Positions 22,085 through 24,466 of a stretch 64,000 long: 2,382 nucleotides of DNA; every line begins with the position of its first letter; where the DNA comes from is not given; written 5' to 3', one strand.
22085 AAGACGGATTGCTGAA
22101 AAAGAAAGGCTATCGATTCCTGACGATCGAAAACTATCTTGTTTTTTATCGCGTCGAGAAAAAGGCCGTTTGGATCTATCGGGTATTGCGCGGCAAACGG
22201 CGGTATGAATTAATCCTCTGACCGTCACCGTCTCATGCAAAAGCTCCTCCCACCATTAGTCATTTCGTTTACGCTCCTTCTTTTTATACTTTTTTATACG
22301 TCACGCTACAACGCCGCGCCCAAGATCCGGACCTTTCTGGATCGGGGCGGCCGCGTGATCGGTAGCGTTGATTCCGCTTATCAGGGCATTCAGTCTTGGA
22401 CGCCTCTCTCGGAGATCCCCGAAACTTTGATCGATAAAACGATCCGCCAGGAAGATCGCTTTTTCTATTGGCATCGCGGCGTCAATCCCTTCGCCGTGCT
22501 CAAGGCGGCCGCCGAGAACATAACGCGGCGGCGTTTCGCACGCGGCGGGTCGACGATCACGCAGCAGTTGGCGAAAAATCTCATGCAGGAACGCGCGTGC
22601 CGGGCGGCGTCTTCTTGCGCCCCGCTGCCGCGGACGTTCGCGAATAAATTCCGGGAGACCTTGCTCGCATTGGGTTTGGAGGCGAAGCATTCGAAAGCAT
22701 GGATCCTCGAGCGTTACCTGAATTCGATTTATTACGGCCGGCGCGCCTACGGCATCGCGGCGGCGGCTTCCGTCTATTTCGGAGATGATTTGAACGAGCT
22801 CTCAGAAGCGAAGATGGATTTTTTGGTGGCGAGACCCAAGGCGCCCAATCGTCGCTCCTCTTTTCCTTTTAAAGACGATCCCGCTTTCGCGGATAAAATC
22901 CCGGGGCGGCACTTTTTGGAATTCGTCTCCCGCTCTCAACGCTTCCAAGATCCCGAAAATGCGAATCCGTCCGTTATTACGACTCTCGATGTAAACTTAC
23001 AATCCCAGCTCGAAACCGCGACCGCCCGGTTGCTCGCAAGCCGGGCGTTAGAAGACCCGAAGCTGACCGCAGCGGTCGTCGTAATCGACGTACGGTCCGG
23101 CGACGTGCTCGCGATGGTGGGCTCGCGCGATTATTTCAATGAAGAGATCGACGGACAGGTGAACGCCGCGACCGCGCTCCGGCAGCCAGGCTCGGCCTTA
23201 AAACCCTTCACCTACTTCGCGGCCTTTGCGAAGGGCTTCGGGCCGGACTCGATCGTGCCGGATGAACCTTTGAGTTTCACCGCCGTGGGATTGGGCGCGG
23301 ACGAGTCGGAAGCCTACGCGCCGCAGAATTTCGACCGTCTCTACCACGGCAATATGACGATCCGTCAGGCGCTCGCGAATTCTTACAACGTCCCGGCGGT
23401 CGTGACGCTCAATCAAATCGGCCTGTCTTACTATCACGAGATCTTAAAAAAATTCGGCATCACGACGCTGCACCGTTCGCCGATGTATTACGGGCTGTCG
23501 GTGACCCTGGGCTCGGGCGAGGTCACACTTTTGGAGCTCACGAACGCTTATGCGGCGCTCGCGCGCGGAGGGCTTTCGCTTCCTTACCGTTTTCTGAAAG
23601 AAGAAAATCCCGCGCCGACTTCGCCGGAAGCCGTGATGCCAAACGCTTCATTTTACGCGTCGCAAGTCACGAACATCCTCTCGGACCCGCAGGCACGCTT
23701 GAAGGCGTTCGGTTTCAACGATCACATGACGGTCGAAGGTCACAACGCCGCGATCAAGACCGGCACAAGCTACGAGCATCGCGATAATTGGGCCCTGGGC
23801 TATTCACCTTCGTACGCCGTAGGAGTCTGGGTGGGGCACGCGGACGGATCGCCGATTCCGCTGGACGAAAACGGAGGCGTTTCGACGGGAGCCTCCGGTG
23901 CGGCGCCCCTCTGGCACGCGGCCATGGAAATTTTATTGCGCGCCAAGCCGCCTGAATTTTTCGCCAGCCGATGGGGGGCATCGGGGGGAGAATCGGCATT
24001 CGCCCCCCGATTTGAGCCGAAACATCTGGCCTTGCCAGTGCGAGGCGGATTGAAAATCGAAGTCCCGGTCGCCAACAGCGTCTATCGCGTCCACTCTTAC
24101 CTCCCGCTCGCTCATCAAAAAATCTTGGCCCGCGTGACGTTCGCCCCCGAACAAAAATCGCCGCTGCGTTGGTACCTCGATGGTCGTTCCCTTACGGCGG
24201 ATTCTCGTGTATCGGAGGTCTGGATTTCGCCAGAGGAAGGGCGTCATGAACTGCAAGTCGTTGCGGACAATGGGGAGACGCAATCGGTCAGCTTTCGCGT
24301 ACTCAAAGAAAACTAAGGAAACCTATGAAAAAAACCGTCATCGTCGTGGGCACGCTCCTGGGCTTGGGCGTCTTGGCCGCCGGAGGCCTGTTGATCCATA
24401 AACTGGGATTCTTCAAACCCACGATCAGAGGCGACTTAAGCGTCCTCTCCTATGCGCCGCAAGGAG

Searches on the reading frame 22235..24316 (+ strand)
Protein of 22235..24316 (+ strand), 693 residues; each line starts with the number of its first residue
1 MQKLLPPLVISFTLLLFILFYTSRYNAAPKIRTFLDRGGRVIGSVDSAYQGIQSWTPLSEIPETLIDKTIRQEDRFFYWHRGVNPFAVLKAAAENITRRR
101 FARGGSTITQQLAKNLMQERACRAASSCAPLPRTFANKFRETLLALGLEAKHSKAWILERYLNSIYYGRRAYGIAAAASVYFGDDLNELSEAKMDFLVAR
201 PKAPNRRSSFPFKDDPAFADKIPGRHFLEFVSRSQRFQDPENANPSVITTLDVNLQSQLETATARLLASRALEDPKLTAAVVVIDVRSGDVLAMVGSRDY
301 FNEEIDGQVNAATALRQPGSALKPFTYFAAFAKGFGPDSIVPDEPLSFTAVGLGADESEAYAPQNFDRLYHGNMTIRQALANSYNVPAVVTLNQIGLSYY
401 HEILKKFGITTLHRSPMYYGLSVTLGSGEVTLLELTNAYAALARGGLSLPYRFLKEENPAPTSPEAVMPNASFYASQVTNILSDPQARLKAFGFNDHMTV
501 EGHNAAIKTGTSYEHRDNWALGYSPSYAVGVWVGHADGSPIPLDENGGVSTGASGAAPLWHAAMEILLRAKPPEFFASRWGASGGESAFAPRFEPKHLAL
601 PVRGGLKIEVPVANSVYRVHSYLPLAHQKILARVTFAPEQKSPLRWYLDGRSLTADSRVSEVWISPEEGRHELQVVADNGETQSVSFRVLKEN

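Call 36: search_protein_families(library=pfam, proteins=[window:22235-24316:+], max_evalue=0.00001)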
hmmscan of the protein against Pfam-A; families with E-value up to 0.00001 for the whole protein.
window:22235-24316:+ (693 aa): 3 families
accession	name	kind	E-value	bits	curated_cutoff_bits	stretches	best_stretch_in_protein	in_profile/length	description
PF00912.28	Transgly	-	8.5e-46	156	27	1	49-208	10-158/178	Transglycosylase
PF00905.27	Transpeptidase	-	1e-21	77.9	22.1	1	280-527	2-272/299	Penicillin binding protein transpeptidase domain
PF06832.18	BiPBP_C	-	6.7e-14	52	26.8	1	604-687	10-90/90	Penicillin-Binding Protein C-terminus Family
